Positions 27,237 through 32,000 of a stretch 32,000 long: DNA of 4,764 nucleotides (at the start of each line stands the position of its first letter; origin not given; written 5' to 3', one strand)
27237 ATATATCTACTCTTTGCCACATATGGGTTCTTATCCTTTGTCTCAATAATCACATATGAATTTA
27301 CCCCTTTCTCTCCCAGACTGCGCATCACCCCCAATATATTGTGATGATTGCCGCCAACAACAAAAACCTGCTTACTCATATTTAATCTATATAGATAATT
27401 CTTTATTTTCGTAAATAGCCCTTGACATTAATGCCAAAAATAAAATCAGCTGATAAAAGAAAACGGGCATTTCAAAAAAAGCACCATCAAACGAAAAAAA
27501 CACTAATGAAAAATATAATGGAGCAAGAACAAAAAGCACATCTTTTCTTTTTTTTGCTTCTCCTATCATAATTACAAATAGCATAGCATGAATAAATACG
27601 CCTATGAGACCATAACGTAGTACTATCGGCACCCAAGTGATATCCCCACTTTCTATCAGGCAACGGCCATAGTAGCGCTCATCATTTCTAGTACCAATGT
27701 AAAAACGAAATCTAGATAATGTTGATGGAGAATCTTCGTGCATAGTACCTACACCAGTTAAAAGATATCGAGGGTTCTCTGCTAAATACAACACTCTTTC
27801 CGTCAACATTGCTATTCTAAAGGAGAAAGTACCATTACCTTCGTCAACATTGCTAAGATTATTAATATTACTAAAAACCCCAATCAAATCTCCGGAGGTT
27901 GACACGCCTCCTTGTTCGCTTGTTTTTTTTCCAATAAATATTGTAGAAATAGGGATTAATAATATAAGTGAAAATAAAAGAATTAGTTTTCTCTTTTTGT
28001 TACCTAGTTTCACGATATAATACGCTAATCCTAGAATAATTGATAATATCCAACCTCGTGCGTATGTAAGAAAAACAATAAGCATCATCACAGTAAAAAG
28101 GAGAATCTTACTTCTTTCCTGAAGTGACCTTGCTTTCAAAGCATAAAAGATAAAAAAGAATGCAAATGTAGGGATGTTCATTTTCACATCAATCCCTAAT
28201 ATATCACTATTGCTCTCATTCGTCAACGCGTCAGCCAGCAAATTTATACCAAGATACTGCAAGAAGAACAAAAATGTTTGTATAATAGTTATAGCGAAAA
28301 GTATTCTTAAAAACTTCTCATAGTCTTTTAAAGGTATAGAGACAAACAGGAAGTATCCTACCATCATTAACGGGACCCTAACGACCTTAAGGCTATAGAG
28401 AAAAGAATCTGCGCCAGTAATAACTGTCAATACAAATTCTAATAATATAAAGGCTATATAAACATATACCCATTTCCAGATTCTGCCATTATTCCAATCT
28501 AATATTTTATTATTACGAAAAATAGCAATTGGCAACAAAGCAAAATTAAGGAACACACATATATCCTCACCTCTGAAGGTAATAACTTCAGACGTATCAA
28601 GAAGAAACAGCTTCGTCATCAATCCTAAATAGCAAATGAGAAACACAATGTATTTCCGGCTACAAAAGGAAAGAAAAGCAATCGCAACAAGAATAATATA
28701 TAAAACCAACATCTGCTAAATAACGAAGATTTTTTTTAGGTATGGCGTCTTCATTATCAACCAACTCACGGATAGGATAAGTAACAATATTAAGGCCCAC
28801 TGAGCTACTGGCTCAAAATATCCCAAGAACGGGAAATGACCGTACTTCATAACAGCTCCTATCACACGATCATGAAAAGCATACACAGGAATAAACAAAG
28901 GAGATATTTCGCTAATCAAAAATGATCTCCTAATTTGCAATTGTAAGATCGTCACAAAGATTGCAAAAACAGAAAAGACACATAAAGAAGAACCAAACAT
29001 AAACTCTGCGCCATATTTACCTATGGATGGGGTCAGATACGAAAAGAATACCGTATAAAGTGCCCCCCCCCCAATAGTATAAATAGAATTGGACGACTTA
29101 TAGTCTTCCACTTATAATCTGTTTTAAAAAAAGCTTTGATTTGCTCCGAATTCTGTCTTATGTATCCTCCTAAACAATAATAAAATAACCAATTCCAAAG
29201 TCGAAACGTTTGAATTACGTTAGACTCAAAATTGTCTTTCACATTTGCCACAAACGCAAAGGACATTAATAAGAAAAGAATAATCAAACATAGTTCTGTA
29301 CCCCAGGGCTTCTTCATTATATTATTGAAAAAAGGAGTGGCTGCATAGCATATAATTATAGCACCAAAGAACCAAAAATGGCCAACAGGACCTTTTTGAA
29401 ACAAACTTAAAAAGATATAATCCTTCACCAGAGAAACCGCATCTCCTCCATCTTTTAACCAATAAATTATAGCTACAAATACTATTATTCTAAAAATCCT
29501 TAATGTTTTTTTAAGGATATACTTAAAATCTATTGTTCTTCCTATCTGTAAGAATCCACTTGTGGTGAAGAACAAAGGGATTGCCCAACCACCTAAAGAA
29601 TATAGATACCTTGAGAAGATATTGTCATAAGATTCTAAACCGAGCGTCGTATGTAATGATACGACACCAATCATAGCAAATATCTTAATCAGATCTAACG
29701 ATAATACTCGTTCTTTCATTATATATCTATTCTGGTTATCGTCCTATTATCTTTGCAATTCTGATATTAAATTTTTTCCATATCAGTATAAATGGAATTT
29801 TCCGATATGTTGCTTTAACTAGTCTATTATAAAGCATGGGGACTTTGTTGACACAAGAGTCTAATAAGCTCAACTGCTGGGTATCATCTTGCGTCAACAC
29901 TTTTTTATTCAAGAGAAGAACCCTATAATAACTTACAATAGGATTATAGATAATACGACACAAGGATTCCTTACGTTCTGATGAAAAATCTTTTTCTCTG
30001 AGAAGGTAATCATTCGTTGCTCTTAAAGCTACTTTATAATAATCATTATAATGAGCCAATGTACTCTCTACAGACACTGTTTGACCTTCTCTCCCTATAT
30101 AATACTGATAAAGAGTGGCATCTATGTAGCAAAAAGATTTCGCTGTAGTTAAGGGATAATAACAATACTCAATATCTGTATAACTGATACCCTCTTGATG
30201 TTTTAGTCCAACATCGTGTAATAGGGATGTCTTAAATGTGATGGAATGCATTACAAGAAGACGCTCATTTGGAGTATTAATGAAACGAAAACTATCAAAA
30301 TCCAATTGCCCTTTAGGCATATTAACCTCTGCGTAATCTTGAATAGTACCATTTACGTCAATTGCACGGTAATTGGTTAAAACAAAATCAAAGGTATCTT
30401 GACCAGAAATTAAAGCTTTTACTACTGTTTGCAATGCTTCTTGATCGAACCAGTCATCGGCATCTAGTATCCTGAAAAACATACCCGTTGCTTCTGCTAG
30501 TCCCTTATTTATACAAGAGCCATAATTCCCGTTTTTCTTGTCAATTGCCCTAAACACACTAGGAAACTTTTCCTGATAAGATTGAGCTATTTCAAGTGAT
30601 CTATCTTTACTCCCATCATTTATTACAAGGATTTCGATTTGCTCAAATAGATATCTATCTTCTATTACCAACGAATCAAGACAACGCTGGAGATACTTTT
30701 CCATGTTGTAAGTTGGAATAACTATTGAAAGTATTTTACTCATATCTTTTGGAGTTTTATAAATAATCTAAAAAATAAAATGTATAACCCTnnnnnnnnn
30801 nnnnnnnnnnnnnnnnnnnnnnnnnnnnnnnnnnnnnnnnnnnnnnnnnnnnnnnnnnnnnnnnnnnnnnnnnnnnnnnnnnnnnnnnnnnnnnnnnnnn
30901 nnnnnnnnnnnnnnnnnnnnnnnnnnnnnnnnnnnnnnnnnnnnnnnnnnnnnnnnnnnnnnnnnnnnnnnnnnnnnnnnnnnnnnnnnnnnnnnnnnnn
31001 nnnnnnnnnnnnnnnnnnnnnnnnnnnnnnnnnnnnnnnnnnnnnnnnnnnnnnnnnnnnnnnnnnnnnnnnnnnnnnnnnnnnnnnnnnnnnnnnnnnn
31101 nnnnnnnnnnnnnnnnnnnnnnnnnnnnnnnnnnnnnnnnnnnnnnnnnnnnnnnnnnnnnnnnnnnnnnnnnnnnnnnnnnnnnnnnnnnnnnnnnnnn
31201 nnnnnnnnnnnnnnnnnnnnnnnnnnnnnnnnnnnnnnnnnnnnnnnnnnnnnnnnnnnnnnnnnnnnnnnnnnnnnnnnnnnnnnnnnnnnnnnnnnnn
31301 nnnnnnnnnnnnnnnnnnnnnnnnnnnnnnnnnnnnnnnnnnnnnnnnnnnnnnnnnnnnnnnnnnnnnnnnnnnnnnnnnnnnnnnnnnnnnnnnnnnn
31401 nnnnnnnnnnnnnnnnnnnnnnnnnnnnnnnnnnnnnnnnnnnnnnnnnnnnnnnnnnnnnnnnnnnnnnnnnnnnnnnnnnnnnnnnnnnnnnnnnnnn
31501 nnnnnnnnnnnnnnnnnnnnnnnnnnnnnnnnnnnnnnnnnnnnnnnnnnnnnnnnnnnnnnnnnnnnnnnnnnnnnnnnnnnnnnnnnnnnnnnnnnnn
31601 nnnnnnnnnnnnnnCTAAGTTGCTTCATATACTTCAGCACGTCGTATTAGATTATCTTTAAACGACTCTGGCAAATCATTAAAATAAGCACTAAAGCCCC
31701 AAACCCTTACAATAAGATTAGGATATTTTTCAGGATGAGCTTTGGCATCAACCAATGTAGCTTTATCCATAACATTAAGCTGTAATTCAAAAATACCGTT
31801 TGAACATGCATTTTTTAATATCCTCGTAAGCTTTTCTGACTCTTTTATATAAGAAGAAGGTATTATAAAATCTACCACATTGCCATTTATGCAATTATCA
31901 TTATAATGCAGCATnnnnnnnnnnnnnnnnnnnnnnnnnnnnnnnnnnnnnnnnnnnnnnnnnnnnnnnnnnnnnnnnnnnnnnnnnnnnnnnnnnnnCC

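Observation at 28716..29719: A G10 homopolymer splits an acyltransferase-3 gene, a candidate slipped-strand phase switch for glycan O-acetylation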

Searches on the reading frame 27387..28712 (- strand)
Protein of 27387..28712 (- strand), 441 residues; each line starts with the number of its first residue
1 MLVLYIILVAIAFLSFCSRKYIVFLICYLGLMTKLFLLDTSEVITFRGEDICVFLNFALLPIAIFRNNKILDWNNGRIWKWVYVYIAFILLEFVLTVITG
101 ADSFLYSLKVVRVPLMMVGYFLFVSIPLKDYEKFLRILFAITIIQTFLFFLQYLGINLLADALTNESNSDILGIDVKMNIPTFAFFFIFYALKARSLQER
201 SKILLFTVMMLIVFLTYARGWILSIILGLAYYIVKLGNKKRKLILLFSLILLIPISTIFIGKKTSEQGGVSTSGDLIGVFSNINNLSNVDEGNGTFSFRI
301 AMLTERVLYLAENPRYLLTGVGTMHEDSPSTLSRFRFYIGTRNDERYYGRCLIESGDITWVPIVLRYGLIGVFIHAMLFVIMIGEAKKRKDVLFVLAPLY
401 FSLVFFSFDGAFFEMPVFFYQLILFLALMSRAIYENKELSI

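Call 5: search_protein_families(library=pfam, proteins=[window:27387-28712:-], max_evalue=0.01)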
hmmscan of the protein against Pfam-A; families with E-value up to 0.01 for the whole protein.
window:27387-28712:- (441 aa): 1 family
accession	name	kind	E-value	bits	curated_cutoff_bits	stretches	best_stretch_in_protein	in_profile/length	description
PF04932.20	Wzy_C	-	4.7e-07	30.1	31.7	1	205-373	2-146/149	O-Antigen ligase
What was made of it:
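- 27387..28712 (-): Wzy/O-antigen-ligase-like polymerase gene. It starts 3 nt after the AT3 stop codon. In the OFF phase about 320 nt of untranslated mRNA precede it, so a polar effect is possible (inference). Pfam Wzy_C, E 4.7e-07, 30.1 bits, just below the 31.7 cut-off (call 5).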

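Call 65: search_protein_families(library=ncbifam, proteins=[window:27387-28712:-], max_evalue=0.001)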
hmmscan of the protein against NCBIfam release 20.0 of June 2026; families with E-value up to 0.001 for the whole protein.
window:27387-28712:- (441 aa): 0 families

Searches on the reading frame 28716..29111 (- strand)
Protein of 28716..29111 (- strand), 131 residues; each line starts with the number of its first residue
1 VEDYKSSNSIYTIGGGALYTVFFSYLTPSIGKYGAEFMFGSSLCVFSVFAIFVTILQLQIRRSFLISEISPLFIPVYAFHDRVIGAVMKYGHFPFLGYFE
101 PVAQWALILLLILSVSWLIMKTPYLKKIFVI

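Call 19: find_encoding_contigs(protein=window:28716-29111:-, flank=3000, max_places=10)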
Protein window:28716-29111:- (131 aa): 6 contigs read that carry it; 6 places shown.
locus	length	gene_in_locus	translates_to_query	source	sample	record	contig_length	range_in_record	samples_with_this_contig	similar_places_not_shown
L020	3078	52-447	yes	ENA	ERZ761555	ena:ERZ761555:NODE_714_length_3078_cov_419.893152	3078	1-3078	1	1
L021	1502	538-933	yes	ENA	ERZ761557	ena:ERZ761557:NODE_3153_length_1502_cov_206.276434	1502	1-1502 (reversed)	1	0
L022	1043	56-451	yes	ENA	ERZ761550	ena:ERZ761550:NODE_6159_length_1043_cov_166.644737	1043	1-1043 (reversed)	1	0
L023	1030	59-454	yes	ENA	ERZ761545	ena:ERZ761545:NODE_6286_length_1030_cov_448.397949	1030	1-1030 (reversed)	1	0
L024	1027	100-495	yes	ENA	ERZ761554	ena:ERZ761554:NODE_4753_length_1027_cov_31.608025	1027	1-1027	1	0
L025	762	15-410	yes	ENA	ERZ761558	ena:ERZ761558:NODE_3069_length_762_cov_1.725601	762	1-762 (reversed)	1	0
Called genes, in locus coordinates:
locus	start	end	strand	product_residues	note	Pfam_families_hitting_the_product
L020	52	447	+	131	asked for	-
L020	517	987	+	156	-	-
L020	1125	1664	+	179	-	PF14286:DHHW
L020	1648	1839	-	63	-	-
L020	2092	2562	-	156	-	-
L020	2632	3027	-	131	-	-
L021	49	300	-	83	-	-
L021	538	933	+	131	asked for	-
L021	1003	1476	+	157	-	-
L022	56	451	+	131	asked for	-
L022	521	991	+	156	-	-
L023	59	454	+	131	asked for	-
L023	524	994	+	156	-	-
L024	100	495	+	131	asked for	-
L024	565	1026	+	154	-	?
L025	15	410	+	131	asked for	-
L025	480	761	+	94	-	?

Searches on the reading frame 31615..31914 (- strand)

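Call 5: search_protein_families(library=pfam, proteins=[window:31615-31914:-], max_evalue=0.01)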
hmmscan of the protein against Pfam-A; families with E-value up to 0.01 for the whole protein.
window:31615-31914:- (99 aa): 1 family
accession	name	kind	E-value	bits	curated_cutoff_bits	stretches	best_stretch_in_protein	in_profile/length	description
PF01228.26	Gly_radical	-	8.9e-15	55.6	22.2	1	25-79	53-106/106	Glycine radical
